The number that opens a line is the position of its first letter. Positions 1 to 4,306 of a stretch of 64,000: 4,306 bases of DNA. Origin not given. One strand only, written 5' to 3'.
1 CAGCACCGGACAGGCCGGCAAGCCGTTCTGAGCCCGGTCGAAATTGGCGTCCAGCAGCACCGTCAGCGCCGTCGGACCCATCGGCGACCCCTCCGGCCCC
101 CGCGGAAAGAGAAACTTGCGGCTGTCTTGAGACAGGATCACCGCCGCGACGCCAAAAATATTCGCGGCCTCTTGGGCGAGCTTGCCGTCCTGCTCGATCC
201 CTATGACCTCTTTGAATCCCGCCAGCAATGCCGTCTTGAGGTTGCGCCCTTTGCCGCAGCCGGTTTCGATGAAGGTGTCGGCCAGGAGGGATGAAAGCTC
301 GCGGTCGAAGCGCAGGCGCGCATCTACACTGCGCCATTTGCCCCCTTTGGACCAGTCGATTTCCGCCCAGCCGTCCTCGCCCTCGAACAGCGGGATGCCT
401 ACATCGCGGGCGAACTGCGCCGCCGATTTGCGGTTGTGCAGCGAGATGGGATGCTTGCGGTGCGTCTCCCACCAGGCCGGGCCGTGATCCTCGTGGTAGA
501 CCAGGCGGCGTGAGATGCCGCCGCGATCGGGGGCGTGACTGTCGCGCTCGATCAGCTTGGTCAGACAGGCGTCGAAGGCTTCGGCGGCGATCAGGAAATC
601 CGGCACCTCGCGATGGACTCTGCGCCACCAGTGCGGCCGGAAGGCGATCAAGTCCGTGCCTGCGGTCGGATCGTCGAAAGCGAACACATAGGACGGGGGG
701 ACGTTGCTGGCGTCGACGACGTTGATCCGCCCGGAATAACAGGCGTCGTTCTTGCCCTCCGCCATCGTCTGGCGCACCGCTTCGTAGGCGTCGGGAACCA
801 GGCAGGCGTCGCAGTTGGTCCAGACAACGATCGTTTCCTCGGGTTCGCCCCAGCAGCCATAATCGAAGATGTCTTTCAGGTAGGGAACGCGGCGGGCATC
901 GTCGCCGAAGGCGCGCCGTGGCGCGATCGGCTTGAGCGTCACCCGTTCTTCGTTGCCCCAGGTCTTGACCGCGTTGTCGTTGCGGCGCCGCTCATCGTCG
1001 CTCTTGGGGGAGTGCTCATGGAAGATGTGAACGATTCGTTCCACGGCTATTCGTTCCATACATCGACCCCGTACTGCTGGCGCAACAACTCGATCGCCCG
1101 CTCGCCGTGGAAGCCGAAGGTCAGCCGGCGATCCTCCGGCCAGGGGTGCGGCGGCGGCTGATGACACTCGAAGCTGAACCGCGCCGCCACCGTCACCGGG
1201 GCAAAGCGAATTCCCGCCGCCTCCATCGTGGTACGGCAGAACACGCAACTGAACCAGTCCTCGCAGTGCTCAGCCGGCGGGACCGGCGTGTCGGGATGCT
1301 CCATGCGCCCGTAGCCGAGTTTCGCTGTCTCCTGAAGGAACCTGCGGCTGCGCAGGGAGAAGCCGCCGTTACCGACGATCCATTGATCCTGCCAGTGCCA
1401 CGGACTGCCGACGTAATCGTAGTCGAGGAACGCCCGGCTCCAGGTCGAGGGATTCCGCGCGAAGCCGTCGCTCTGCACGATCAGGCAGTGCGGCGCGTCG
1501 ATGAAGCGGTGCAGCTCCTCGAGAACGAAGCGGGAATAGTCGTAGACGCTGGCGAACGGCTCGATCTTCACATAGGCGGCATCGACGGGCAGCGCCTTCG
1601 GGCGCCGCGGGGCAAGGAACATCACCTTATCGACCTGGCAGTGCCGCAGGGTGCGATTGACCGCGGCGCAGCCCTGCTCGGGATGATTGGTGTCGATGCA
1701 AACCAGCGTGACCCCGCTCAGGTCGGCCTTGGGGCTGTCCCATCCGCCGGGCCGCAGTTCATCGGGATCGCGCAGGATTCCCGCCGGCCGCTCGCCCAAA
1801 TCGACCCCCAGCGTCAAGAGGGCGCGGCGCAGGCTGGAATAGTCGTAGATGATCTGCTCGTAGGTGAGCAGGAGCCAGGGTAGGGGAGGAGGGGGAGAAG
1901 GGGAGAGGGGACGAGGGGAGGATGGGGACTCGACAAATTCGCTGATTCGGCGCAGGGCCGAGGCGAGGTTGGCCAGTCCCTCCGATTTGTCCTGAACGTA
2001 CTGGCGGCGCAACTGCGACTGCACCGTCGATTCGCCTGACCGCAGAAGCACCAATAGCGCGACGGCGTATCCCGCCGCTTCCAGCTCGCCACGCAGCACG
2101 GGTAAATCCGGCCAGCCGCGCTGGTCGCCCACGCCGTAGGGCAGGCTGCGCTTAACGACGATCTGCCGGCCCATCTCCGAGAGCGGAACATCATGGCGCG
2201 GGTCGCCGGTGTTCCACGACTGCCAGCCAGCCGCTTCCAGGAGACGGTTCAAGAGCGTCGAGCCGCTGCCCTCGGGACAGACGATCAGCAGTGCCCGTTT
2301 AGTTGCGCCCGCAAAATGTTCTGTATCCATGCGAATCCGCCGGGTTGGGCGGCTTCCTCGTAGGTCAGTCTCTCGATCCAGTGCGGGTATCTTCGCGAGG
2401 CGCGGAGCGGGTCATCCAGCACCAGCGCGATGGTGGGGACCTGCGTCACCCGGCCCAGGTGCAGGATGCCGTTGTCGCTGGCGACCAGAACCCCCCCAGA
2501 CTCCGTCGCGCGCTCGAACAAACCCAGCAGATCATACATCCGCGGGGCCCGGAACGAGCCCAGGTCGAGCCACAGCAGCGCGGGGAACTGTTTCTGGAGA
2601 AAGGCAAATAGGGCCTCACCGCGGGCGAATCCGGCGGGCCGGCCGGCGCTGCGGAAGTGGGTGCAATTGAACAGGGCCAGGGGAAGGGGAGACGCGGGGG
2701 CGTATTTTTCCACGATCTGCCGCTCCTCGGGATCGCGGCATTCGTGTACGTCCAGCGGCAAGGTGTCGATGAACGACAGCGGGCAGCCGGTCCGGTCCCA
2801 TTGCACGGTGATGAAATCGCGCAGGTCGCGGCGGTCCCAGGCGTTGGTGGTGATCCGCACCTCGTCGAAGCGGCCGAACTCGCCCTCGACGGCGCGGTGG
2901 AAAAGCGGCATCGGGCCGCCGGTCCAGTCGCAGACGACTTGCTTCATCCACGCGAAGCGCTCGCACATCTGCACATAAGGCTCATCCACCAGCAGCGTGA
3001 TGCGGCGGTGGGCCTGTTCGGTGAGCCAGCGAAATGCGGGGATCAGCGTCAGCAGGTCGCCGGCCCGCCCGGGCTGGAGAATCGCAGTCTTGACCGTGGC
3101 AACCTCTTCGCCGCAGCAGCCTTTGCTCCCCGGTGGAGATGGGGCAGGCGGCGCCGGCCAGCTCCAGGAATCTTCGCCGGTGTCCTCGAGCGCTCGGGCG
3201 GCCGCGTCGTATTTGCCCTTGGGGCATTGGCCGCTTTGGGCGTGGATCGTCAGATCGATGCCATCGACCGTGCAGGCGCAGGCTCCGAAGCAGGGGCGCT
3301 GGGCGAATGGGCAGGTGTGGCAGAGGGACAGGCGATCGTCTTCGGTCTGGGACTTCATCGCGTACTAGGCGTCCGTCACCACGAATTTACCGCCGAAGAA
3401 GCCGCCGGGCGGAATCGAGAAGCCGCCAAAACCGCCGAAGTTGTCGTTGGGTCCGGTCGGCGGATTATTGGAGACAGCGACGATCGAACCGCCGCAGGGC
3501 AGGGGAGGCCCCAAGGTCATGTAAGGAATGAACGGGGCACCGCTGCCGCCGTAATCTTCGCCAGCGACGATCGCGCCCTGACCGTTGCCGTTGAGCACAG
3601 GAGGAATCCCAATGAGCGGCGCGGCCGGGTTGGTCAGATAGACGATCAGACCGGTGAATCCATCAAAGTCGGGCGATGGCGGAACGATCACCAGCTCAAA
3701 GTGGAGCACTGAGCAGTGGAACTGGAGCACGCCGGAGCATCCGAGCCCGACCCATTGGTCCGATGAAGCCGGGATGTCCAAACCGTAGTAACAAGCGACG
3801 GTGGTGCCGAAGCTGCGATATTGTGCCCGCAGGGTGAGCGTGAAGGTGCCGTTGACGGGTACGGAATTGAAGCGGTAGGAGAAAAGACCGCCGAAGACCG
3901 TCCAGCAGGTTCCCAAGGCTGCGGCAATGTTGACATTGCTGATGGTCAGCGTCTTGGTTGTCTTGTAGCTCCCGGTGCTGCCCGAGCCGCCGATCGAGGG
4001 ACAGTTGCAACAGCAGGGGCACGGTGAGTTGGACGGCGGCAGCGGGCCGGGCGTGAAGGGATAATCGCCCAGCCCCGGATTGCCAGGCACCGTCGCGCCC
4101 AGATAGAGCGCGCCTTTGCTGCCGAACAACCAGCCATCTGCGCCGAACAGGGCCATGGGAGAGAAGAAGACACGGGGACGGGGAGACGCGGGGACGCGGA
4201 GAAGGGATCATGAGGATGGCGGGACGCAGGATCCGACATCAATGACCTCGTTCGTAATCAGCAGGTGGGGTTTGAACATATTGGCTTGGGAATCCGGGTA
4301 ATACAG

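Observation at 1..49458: Large glycan-building and methylation toolkit embedded in the late structural operon of a lambda-like phage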

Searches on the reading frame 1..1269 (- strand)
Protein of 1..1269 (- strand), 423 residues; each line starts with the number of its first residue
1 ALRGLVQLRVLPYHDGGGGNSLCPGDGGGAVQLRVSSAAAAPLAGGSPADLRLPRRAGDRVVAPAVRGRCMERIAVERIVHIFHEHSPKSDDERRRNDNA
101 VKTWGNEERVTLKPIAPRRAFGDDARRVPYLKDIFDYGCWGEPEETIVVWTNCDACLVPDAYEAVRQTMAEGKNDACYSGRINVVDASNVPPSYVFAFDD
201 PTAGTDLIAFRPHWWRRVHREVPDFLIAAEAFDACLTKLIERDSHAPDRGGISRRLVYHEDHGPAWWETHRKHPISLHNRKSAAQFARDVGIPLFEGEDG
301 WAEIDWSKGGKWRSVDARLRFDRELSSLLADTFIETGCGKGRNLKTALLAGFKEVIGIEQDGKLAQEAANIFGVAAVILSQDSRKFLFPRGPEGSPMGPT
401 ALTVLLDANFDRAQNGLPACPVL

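Call 6: search_protein_families(library=pfam, proteins=[window:1-1044:-], max_evalue=0.01)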
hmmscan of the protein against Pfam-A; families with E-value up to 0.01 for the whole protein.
window:1-1044:- (348 aa): 0 families

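Call 28: search_protein_families(library=pfam, proteins=[window:1-1269:-], max_evalue=10)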
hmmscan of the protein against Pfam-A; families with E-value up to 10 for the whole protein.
window:1-1269:- (423 aa): 1 family
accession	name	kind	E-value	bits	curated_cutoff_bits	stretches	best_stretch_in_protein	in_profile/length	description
PF08003.17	Methyltransf_9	-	0.27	10.6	23.8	1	311-391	97-173/315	Protein of unknown function (DUF1698)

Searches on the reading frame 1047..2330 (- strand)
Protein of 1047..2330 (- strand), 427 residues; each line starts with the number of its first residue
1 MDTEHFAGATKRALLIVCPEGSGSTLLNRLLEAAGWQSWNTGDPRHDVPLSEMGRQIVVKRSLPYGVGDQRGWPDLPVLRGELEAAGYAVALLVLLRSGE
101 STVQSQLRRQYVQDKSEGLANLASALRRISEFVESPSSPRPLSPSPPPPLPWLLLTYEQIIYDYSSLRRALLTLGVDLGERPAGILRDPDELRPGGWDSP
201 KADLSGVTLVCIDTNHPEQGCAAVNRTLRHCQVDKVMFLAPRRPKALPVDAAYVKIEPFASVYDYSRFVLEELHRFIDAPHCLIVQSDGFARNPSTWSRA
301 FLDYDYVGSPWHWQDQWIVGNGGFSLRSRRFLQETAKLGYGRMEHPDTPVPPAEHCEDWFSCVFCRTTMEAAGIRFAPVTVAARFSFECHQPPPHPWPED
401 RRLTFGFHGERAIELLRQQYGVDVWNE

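Call 6: search_protein_families(library=pfam, proteins=[window:1047-2330:-], max_evalue=0.01)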
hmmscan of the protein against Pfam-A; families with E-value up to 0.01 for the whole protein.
window:1047-2330:- (427 aa): 1 family
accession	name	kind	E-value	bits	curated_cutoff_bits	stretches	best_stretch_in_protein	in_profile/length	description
PF18922.5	DUF5672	-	2.2e-19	70.1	24.4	1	252-408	5-164/164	Protein of unknown function (DUF5672)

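Call 17: find_encoding_contigs(protein=window:1047-2330:-, flank=10000, max_places=3)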
Protein window:1047-2330:- (427 aa): 4 contigs read that carry it; 1 place shown.
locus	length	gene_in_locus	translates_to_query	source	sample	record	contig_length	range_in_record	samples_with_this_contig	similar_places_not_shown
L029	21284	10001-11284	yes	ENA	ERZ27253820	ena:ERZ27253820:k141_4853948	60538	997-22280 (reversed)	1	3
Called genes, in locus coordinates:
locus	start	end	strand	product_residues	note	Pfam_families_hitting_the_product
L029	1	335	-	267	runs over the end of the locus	-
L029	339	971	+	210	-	-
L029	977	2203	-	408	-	-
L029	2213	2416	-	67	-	-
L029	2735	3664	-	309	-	-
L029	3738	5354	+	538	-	-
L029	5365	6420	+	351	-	-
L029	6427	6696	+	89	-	-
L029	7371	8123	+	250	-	-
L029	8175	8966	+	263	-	-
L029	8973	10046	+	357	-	-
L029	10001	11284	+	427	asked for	PF18922:DUF5672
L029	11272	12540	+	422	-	-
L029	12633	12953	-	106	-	-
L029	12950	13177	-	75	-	-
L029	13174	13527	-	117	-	-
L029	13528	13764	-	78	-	-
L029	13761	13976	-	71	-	-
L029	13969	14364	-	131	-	-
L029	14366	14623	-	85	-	PF02599:CsrA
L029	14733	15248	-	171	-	PF01695:IstB_IS21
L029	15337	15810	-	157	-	-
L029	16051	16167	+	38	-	-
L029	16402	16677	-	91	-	-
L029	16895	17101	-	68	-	-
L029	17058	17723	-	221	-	-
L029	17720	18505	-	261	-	-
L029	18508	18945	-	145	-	-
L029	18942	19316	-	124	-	-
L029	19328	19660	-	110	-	-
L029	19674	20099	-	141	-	-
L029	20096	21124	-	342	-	PF07505:DUF5131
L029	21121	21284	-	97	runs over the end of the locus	-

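Call 89: search_protein_families(library=ncbifam, proteins=[window:1047-2330:-], max_evalue=0.1)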
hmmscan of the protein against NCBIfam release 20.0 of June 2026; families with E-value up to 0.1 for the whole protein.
window:1047-2330:- (427 aa): 0 families

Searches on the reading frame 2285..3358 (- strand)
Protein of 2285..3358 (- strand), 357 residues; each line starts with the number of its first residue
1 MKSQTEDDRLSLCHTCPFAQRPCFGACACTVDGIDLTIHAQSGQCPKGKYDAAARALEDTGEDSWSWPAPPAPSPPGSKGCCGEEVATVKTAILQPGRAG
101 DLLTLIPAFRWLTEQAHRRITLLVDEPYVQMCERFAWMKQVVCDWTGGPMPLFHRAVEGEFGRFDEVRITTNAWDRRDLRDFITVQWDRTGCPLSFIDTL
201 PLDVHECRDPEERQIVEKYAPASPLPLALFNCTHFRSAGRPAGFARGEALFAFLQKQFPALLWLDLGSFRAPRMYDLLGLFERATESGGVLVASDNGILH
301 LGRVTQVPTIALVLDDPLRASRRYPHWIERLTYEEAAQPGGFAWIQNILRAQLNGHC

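Call 6: search_protein_families(library=pfam, proteins=[window:2285-3358:-], max_evalue=0.01)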
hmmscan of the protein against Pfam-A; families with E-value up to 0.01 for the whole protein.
window:2285-3358:- (357 aa): 0 families

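Call 28: search_protein_families(library=pfam, proteins=[window:2285-3358:-], max_evalue=10)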
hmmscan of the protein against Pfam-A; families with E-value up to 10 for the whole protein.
window:2285-3358:- (357 aa): 0 families

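Call 45: search_solved_structures(query=window:2285-3358:-, max_evalue=10)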
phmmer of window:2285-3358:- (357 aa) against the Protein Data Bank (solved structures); distinct sequences matched with E-value up to 10: 3.
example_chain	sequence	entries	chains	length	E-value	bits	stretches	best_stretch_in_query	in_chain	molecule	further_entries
9fhl_3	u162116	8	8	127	0.61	12.4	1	80-104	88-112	Large ribosomal subunit protein eL8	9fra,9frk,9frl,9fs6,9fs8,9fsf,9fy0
3id5_C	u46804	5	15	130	0.63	12.3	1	80-104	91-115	50S ribosomal protein L7Ae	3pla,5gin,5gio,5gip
5jpq_U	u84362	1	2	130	0.63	12.3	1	80-104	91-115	Snu13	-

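Call 49: find_homologous_proteins(query=window:2285-3358:-, max_evalue=0.001)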
Query window:2285-3358:- (357 aa): 1 proteins with E <= 0.001 among 7287 candidates.
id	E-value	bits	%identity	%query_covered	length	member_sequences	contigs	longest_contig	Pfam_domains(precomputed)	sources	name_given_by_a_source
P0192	5.2e-251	850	100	100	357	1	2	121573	-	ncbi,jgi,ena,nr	ncbi:MAG TPA: hypothetical protein VK797_22705 [Tepidisphaeraceae bacterium]|jgi:hypothetical protei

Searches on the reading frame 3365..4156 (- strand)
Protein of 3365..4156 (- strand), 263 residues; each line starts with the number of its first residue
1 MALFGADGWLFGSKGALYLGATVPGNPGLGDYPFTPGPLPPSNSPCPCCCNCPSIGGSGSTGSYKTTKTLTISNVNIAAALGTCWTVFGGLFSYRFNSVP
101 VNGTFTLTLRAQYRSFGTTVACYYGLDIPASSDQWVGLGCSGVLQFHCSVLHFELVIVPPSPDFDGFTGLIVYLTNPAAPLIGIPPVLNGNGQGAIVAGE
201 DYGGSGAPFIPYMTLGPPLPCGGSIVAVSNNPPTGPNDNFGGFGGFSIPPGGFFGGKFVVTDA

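Call 8: search_protein_families(library=pfam, proteins=[window:3365-4156:-], max_evalue=0.01)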
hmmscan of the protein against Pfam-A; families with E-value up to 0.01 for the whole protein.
window:3365-4156:- (263 aa): 0 families
